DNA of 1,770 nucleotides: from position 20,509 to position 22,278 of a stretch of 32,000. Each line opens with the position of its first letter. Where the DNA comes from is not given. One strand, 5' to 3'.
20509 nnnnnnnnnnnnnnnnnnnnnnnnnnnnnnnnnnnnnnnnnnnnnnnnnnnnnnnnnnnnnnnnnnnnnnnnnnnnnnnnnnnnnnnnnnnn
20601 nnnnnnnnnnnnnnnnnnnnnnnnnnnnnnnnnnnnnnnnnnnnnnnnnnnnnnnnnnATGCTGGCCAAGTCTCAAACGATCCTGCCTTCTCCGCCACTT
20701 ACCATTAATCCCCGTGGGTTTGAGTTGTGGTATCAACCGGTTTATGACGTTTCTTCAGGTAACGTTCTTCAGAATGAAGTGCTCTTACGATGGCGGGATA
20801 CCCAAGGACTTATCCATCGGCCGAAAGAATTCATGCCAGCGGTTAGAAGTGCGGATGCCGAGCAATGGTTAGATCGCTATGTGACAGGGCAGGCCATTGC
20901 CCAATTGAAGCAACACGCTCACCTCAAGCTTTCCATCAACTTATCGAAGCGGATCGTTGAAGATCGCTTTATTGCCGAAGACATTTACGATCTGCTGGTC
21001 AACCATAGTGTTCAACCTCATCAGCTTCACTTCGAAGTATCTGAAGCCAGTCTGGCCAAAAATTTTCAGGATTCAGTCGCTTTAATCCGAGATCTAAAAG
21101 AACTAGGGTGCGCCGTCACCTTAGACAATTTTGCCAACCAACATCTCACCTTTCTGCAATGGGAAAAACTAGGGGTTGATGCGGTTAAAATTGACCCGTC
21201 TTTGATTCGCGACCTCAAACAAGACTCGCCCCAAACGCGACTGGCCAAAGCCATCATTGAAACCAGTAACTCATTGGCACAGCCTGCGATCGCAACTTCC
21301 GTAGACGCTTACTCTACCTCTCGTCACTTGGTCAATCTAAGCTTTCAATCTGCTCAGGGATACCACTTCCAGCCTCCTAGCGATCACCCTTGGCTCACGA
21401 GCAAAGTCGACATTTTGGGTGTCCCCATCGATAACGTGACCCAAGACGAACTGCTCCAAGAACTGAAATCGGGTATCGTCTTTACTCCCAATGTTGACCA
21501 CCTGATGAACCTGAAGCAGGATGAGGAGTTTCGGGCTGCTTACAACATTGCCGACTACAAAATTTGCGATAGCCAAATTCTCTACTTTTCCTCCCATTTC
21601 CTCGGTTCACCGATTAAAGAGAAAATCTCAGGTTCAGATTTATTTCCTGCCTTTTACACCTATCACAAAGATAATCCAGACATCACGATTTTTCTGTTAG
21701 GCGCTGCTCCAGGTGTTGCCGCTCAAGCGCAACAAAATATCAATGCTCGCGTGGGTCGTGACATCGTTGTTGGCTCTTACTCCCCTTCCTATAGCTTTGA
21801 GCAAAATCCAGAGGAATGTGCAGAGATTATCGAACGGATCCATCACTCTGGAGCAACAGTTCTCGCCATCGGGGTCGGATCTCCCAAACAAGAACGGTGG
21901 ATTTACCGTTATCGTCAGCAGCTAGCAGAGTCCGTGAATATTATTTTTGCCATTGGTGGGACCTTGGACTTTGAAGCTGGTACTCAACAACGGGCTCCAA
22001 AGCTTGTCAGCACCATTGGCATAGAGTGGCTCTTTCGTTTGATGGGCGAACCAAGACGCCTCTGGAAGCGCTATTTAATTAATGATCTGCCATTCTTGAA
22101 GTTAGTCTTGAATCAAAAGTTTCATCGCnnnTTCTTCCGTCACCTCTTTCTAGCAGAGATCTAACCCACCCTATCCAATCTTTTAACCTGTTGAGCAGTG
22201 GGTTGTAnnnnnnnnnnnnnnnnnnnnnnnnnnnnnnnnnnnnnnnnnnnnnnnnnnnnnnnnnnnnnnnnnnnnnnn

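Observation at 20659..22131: Single-polypeptide fusion of a degenerate EAL domain to a GT26 (WecB/TagA/CpsF) glycosyltransferase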

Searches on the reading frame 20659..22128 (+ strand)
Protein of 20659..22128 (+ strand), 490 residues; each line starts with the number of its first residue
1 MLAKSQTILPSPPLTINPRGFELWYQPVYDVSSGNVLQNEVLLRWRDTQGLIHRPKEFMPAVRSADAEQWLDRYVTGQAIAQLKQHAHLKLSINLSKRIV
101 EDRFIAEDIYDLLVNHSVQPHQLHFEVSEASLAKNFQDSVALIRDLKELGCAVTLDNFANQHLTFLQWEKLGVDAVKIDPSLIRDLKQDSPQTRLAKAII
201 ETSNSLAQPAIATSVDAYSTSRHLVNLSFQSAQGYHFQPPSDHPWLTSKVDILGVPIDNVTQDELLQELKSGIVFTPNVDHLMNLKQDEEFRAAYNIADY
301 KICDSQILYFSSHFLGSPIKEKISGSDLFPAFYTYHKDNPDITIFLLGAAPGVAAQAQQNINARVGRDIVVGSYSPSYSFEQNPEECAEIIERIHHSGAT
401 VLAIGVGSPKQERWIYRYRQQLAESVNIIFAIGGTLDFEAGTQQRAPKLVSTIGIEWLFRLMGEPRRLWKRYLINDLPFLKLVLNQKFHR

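Call 3: search_protein_families(library=pfam, proteins=[window:20659-22128:+], max_evalue=0.1)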
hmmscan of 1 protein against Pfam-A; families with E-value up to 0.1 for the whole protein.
window:20659-22128:+ (490 aa): 2 families
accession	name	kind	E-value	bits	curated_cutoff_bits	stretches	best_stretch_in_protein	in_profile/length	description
PF03808.19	Glyco_tran_WecG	-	1.6e-53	181.4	27.4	1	298-472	1-168/168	Glycosyl transferase WecG/TagA/CpsF family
PF00563.25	EAL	-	1.2e-49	169.3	31.3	1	19-240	11-236/236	EAL domain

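Call 4: search_protein_families(library=ncbifam, proteins=[window:20659-22128:+], max_evalue=0.1)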
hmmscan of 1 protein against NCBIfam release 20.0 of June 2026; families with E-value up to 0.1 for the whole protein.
window:20659-22128:+ (490 aa): 17 families
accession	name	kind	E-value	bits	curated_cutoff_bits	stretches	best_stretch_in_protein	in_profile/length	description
NF041872.1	EPS_EpsA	equivalog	2.4e-43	148.4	500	1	264-488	39-259/265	exopolysaccharide biosynthesis glycosyltransferase EpsA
TIGR00696.1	wecG_tagA_cpsF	superfamily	2.6e-32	112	69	1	297-475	5-176/178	WecB/TagA/CpsF family glycosyltransferase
NF045673.1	c-di-GMPRcptLapD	equivalog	1.2e-27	96.5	1020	1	18-241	423-645/647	cyclic di-GMP receptor LapD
NF007474.0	PRK10060.1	equivalog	1.5e-27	96.1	782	1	21-240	422-644/663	cyclic di-GMP phosphodiesterase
NF002980.1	PRK03692.1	equivalog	2.8e-27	95.7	323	1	267-471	28-225/240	lipopolysaccharide N-acetylmannosaminouronosyltransferase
NF045675.1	PhdiestaseDibA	equivalog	3.2e-27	95.2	980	1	21-241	391-616/623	phosphodiesterase DibA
NF041710.1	UDPacetylman_taseTarA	equivalog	2e-26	93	350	1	248-486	7-243/247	N-acetylglucosaminyldiphosphoundecaprenol N-acetyl-beta-D-mannosaminyltransferase TarA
NF008807.1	PRK11829.1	equivalog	1.3e-25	89.6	733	1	16-241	424-653/670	biofilm formation regulator HmsP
NF052458.1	PhdiestGepA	equivalog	8.2e-23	80.5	1200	1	15-240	599-831/840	phosphodiesterase GepA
NF008281.1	PRK11059.1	equivalog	9.1e-22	77.1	663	1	16-240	405-629/633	RNase E specificity factor CsrD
NF052596.1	RR_EAL_PvrR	equivalog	2.7e-21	75.7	580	1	19-236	154-375/398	response regulator cyclic di-GMP phosphodiesterase PvrR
NF007298.0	PRK09776.1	equivalog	5.2e-21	74.3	1135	1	39-236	892-1092/1111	diguanylate cyclase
NF008467.0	PRK11359.1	equivalog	4.2e-19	68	857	1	17-240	554-782/800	oxygen-sensing cyclic-di-GMP phosphodiesterase DosP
NF053781.1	cdiGMPphdstlr2612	equivalog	1.5e-17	62.6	1600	1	16-240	1024-1255/1268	Tlr1612 family c-di-GMP phosphodiesterase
NF007839.0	PRK10551.1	equivalog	4.3e-14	52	461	1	19-240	275-500/518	cyclic di-GMP phosphodiesterase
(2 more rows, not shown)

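Call 7: find_homologous_proteins(query=window:20659-22128:+, max_evalue=0.00001)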
Query window:20659-22128:+ (490 aa): 1601 proteins with E <= 0.00001 among 8000 candidates; the best 120 are listed.
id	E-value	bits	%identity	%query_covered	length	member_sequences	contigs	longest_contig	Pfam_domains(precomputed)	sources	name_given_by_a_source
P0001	0.0e+0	1111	100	100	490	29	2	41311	PF03808.20,PF00563.26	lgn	-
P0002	3.9e-297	1004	89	100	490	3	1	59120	PF03808.20,PF00563.26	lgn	-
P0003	1.1e-282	956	84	100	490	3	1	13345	PF03808.20,PF00563.26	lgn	-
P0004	1.7e-277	939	83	100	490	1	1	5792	PF03808.20,PF00563.26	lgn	-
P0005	2.7e-269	912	80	100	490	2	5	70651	PF03808.20,PF00563.26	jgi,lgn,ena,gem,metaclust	metaclust:\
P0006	6.1e-250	848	76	98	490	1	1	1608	PF03808.20,PF00563.26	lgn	-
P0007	1.8e-228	777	69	100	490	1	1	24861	PF03808.20,PF00563.26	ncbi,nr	ncbi:MAG: WecB/TagA/CpsF family glycosyltransferase [Acaryochloridaceae cyanobacterium SU_2_1]|nr:We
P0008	1.8e-222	758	75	92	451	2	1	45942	PF03808.20,PF00563.26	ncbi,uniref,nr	ncbi:EAL domain-containing protein [Acaryochloris sp. IP29b_bin.148]|uniref:EAL domain-containing pr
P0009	2.6e-216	737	74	91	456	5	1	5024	PF03808.20,PF00563.26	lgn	-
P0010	1.2e-198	679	70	88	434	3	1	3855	PF03808.20,PF00563.26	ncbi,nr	ncbi:MAG: EAL domain-containing protein, partial [Acaryochloris sp. SU_5_25]|nr:EAL domain-containin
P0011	2.1e-194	665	62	96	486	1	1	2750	PF03808.20,PF00563.26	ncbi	-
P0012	1.7e-193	662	60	98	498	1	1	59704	PF03808.20,PF00563.26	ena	-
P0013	4.3e-187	641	58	98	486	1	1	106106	PF03808.20,PF00563.26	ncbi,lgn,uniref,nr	ncbi:WecB/TagA/CpsF family glycosyltransferase [Synechococcales cyanobacterium C]|uniref:WecB/TagA/C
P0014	1.1e-186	640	58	99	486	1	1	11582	PF03808.20,PF00563.26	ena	-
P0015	2.3e-186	639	60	96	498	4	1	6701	PF03808.20,PF00563.26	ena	-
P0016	2.1e-185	635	59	96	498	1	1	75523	PF03808.20,PF00563.26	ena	-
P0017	1.0e-181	623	75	76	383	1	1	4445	PF03808.20,PF00563.26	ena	-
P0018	1.0e-179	617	58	97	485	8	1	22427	PF03808.20,PF00563.26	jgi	jgi:N-acetylglucosaminyldiphosphoundecaprenol N-acetyl-beta-D-mannosaminyltransferase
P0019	1.8e-178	613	57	96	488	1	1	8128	PF03808.20,PF00563.26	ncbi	ncbi:MAG: WecB/TagA/CpsF family glycosyltransferase [Thermosynechococcaceae cyanobacterium]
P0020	1.9e-175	603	56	96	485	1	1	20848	PF03808.20,PF00563.26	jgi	jgi:N-acetylglucosaminyldiphosphoundecaprenol N-acetyl-beta-D-mannosaminyltransferase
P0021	6.0e-175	601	56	96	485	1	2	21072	PF03808.20,PF00563.26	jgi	jgi:N-acetylglucosaminyldiphosphoundecaprenol N-acetyl-beta-D-mannosaminyltransferase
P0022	1.7e-174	599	57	96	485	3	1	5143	PF03808.20,PF00563.26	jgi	jgi:N-acetylglucosaminyldiphosphoundecaprenol N-acetyl-beta-D-mannosaminyltransferase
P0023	1.7e-174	599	56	96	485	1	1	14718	PF03808.20,PF00563.26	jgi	jgi:N-acetylglucosaminyldiphosphoundecaprenol N-acetyl-beta-D-mannosaminyltransferase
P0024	2.8e-174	599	57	97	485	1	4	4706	PF03808.20,PF00563.26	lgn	-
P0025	5.6e-174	598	57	96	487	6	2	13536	PF03808.20,PF00563.26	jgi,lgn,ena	jgi:exopolysaccharide biosynthesis WecB/TagA/CpsF family protein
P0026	1.0e-173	597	56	97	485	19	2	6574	PF03808.20,PF00563.26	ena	-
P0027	1.6e-173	596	56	97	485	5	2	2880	PF03808.20,PF00563.26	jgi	jgi:N-acetylglucosaminyldiphosphoundecaprenol N-acetyl-beta-D-mannosaminyltransferase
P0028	1.0e-172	593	55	97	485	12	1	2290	PF03808.20,PF00563.26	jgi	jgi:N-acetylglucosaminyldiphosphoundecaprenol N-acetyl-beta-D-mannosaminyltransferase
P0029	1.5e-172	593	56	97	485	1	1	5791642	PF03808.20,PF00563.26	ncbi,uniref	ncbi:WecB/TagA/CpsF family glycosyltransferase [Altericista sp. CCNU0014]|uniref:WecB/TagA/CpsF fami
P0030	6.9e-172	591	56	96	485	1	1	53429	PF03808.20,PF00563.26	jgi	jgi:N-acetylglucosaminyldiphosphoundecaprenol N-acetyl-beta-D-mannosaminyltransferase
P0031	7.8e-171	587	57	96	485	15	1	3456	PF03808.20,PF00563.26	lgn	-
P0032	4.5e-170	585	55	97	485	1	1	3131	PF03808.20,PF00563.26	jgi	jgi:N-acetylglucosaminyldiphosphoundecaprenol N-acetyl-beta-D-mannosaminyltransferase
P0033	5.8e-170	584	54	97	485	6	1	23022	PF03808.20,PF00563.26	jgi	jgi:N-acetylglucosaminyldiphosphoundecaprenol N-acetyl-beta-D-mannosaminyltransferase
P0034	1.0e-169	584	57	96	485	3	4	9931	PF03808.20,PF00563.26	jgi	jgi:N-acetylglucosaminyldiphosphoundecaprenol N-acetyl-beta-D-mannosaminyltransferase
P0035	4.1e-168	578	54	99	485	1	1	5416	PF03808.20,PF00563.26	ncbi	-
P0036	1.8e-167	576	55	99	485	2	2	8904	PF03808.20,PF00563.26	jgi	jgi:N-acetylglucosaminyldiphosphoundecaprenol N-acetyl-beta-D-mannosaminyltransferase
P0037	5.2e-166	571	56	94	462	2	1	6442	PF03808.20,PF00563.26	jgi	jgi:exopolysaccharide biosynthesis WecB/TagA/CpsF family protein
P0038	2.0e-165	569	56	95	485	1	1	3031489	PF03808.20,PF00563.26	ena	-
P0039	2.0e-165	569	54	97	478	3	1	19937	PF03808.20,PF00563.26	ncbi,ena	-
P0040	4.4e-164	565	55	96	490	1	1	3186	PF03808.20,PF00563.26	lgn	-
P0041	1.8e-163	563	54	96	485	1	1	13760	PF03808.20,PF00563.26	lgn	-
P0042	5.2e-163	562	54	96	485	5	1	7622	PF03808.20,PF00563.26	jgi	jgi:exopolysaccharide biosynthesis WecB/TagA/CpsF family protein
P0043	1.1e-162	560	54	96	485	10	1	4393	PF03808.20,PF00563.26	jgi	jgi:exopolysaccharide biosynthesis WecB/TagA/CpsF family protein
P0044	1.9e-162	560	54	95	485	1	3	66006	PF03808.20,PF00563.26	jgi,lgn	jgi:N-acetylglucosaminyldiphosphoundecaprenol N-acetyl-beta-D-mannosaminyltransferase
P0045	6.7e-162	558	55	96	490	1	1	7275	PF03808.20,PF00563.26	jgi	jgi:exopolysaccharide biosynthesis WecB/TagA/CpsF family protein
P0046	6.8e-162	558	53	96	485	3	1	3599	PF03808.20,PF00563.26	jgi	jgi:exopolysaccharide biosynthesis WecB/TagA/CpsF family protein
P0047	3.5e-161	556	53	96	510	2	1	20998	PF03808.20,PF00563.26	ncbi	-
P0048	9.7e-161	554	52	99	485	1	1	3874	PF03808.20,PF00563.26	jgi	jgi:exopolysaccharide biosynthesis WecB/TagA/CpsF family protein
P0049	1.4e-158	547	52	97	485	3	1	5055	PF03808.20,PF00563.26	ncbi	-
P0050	8.0e-158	544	51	96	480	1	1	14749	PF03808.20,PF00563.26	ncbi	ncbi:MAG: EAL domain-containing protein [Thermosynechococcaceae cyanobacterium]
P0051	3.3e-157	542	54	96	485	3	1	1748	PF03808.20,PF00563.26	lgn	-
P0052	5.4e-157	542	52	97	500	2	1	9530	PF03808.20,PF00563.26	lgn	-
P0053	8.0e-153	528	53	96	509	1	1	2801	PF03808.20,PF00563.26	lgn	-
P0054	2.0e-151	523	51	92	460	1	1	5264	PF03808.20,PF00563.26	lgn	-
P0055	2.6e-151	523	50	99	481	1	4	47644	PF03808.20,PF00563.26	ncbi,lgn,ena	ncbi:MAG: EAL domain-containing protein [Thermosynechococcaceae cyanobacterium]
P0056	3.8e-151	522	55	87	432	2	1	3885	PF03808.20,PF00563.26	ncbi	ncbi:MAG TPA: EAL domain-containing protein, partial [Stenomitos sp.]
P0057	3.1e-149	516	50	95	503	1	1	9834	PF03808.20,PF00563.26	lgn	-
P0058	3.8e-149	516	52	96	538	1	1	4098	PF03808.20,PF00563.26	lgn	-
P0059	9.7e-149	514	50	99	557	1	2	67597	PF03808.20,PF00563.26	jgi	-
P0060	1.8e-148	514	50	95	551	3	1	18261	PF03808.20,PF00563.26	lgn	-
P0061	9.6e-148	511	50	98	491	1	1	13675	PF03808.20,PF00563.26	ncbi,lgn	-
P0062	1.3e-147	511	51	97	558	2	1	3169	PF03808.20,PF00563.26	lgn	-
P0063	7.8e-142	492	50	97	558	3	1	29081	PF03808.20,PF00563.26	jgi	-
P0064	9.5e-142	491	47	99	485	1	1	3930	PF03808.20,PF00563.26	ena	-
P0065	9.7e-141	488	49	92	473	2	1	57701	PF03808.20,PF00563.26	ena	-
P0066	1.1e-137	478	46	99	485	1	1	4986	PF03808.20,PF00563.26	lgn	-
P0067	2.8e-137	477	45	97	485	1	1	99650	PF03808.20,PF00563.26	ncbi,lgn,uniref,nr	ncbi:EAL domain-containing protein [Lyngbya confervoides]|uniref:EAL domain-containing protein n=1 T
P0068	1.5e-136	474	47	96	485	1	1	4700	PF03808.20,PF00563.26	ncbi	ncbi:MAG: EAL domain-containing protein [Cyanobacteria bacterium P01_F01_bin.3]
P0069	2.8e-136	473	45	97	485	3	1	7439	PF03808.20,PF00563.26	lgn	-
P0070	2.1e-134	467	49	93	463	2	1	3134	PF03808.20,PF00563.26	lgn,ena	-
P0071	8.6e-134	465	47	100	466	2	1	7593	PF03808.20,PF00563.26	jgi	jgi:N-acetylglucosaminyldiphosphoundecaprenol N-acetyl-beta-D-mannosaminyltransferase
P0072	3.4e-129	450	47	92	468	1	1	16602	PF03808.20,PF00563.26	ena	-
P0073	8.3e-129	449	46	98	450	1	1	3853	PF03808.20,PF00563.26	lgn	-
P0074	1.5e-128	448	44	97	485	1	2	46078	PF03808.20,PF00563.26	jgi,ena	jgi:exopolysaccharide biosynthesis WecB/TagA/CpsF family protein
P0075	9.5e-128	445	48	93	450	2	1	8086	PF03808.20,PF00563.26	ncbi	ncbi:MAG: EAL domain-containing protein [Cyanobacteria bacterium P01_A01_bin.17]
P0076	2.7e-101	358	63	50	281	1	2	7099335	PF03808.20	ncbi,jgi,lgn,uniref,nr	ncbi:MAG: WecB/TagA/CpsF family glycosyltransferase [Mojavia pulchra JT2-VF2]|jgi:exopolysaccharide 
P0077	6.7e-101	357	64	50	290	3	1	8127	PF03808.20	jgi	jgi:N-acetylglucosaminyldiphosphoundecaprenol N-acetyl-beta-D-mannosaminyltransferase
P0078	2.6e-100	355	62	49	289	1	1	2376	PF03808.20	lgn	-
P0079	5.6e-100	354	61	51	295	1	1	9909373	PF03808.20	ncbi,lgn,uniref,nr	ncbi:glycosyl transferase, WecB/TagA/CpsF family protein [Calothrix sp. NIES-2100]|uniref:WecB/TagA/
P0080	7.8e-100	353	62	50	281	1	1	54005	PF03808.20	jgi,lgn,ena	jgi:exopolysaccharide biosynthesis WecB/TagA/CpsF family protein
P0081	8.5e-100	353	62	50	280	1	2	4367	PF03808.20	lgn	-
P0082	1.0e-99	353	63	50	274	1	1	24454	PF03808.20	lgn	-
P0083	1.1e-99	353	65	49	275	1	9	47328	PF03808.20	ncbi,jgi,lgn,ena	-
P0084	3.7e-99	351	62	49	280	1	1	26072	PF03808.20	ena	-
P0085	4.3e-99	351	61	51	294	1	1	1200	PF03808.20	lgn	-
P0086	6.0e-99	350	62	50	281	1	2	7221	PF03808.20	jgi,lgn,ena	-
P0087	1.1e-98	349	63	49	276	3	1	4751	PF03808.20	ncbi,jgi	-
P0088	1.3e-98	349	64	49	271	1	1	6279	PF03808.20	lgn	-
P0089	1.3e-98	349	63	49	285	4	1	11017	PF03808.20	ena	-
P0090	2.0e-98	349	62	49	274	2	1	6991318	PF03808.20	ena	-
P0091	2.3e-98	348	59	55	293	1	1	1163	PF03808.20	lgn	-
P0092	2.4e-98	348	60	52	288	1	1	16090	PF03808.20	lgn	-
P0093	2.5e-98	348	63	49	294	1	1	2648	PF03808.20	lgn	-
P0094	2.9e-98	348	62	50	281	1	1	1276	PF03808.20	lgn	-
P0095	5.3e-98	347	63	49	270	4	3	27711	PF03808.20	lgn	-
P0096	8.3e-98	347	61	50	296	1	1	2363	PF03808.20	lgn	-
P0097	8.6e-98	346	61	50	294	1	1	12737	PF03808.20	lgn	-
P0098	8.8e-98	346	63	49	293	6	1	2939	PF03808.20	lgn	-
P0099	9.9e-98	346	61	49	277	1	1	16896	PF03808.20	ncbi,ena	-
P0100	1.1e-97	346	64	49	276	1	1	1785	PF03808.20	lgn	-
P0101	1.5e-97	346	62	50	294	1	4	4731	PF03808.20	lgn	-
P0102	1.6e-97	346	61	50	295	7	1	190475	PF03808.20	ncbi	-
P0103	1.8e-97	345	63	49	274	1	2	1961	PF03808.20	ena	-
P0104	3.3e-97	345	61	50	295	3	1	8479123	PF03808.20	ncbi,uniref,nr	ncbi:WecB/TagA/CpsF family glycosyltransferase [Tolypothrix sp. PCC 7910]|uniref:WecB/TagA/CpsF fami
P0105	3.5e-97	344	65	46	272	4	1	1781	PF03808.20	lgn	-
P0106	4.0e-97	344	63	49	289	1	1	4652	PF03808.20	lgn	-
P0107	4.5e-97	344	63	50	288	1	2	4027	PF03808.20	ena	-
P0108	6.1e-97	344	63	50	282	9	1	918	PF03808.20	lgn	-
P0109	6.2e-97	344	62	50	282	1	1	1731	PF03808.20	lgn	-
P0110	6.6e-97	344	58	56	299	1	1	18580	PF03808.20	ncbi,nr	ncbi:MAG: WecB/TagA/CpsF family glycosyltransferase [Leptolyngbyaceae cyanobacterium bins.59]|nr:Wec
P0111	7.1e-97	343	63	48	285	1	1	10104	PF03808.20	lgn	-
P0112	7.4e-97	343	63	49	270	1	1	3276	PF03808.20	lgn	-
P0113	9.1e-97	343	64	50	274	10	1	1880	PF03808.20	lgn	-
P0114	9.2e-97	343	63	49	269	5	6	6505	PF03808.20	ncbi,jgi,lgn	jgi:exopolysaccharide biosynthesis WecB/TagA/CpsF family protein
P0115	9.6e-97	343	63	49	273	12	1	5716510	PF03808.20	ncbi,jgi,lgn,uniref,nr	ncbi:WecB/TagA/CpsF family glycosyltransferase [Chroococcidiopsis sp. CCMEE 29]|jgi:exopolysaccharid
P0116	1.2e-96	343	62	50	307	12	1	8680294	PF03808.20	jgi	jgi:N-acetylglucosaminyldiphosphoundecaprenol N-acetyl-beta-D-mannosaminyltransferase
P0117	1.6e-96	342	61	49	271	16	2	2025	PF03808.20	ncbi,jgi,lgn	jgi:exopolysaccharide biosynthesis WecB/TagA/CpsF family protein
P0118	1.7e-96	342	62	49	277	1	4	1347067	PF03808.20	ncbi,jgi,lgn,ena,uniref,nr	ncbi:WecB/TagA/CpsF family glycosyltransferase [Aetokthonos hydrillicola Thurmond2011]|jgi:exopolysa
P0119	1.7e-96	342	61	49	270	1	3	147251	PF03808.20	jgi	jgi:N-acetylglucosaminyldiphosphoundecaprenol N-acetyl-beta-D-mannosaminyltransferase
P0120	2.7e-96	342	61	49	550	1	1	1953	PF03808.20,PF02397.23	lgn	-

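Call 17: find_related_loci(query=A1, collection=genome_contigs, flank=10000)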
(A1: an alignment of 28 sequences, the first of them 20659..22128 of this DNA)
Query A1 (490 aa) in genome_contigs; peptide patterns used: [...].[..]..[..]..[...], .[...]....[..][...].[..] (x = any residue, [..] = any of these).
142 stretches matched a pattern; 120 encode a relative of the query (tblastn E <= 1e-3); the best 80 are kept; 80 distinct loci.
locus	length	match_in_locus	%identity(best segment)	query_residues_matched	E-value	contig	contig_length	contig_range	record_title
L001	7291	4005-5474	88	1-490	0e+0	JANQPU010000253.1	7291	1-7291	MAG: Acaryochloris sp. IP29b_bin.176 k99_595711, whole genome shotgun sequence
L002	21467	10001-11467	83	1-489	0e+0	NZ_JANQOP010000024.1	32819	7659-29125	MAG: Acaryochloris sp. IP29b_bin.137 k99_1742423, whole genome shotgun sequence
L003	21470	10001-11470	94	1-490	0e+0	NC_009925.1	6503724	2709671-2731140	Acaryochloris marina MBIC11017, complete sequence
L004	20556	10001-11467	69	1-489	0e+0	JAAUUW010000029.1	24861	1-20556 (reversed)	MAG: Acaryochloridaceae cyanobacterium SU_2_1 NODE_298_length_24861_cov_2.322633, whole genome shotgun sequence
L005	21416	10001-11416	73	1-473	0e+0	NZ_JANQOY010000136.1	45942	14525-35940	MAG: Acaryochloris sp. IP29b_bin.148 k99_3556823, whole genome shotgun sequence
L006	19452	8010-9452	58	6-487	0e+0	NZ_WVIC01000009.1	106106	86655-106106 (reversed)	Petrachloros mirabilis ULC683 NODE_219_length_106106_cov_127.363561, whole genome shotgun sequence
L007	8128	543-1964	56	12-488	0e+0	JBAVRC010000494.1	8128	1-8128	MAG: Thermosynechococcaceae cyanobacterium isolate MFD03026_ilm_asm_bin6 k127_25935, whole genome shotgun sequence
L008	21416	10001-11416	56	16-488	1e-180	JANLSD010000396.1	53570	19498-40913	MAG: Acaryochloridaceae cyanobacterium OTE_25_metabat_464 OTE_25_k141_2833148, whole genome shotgun sequence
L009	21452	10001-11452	70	5-488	0e+0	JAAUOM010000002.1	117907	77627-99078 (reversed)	MAG: Acaryochloris sp. CRU_2_0 NODE_3_length_117907_cov_6.83008, whole genome shotgun sequence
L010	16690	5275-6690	56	16-488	1e-178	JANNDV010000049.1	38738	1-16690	MAG: Acaryochloridaceae cyanobacterium OTE_75_metabat_521 OTE_75_k141_4478267, whole genome shotgun sequence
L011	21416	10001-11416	56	16-488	1e-178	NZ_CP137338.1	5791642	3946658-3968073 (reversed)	Altericista sp. CCNU0014 chromosome, complete genome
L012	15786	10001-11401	56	21-488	3e-177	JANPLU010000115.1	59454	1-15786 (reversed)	MAG: Acaryochloridaceae cyanobacterium VAR_48_metabat_390 VAR_48_k141_463699, whole genome shotgun sequence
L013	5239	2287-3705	55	13-488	1e-180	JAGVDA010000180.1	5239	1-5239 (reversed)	MAG: Thermosynechococcus sp. WC_1 c_000000007457, whole genome shotgun sequence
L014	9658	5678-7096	55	13-488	6e-175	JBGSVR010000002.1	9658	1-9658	MAG: Thermosynechococcaceae cyanobacterium isolate JTS-AC461 k141_1308720, whole genome shotgun sequence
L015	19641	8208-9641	54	11-487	2e-171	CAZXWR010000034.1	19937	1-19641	MAG TPA_asm: uncultured bacterium isolate SRP072547_co1_397 genome assembly, contig: NODE_4181_length_19937_cov_8.097274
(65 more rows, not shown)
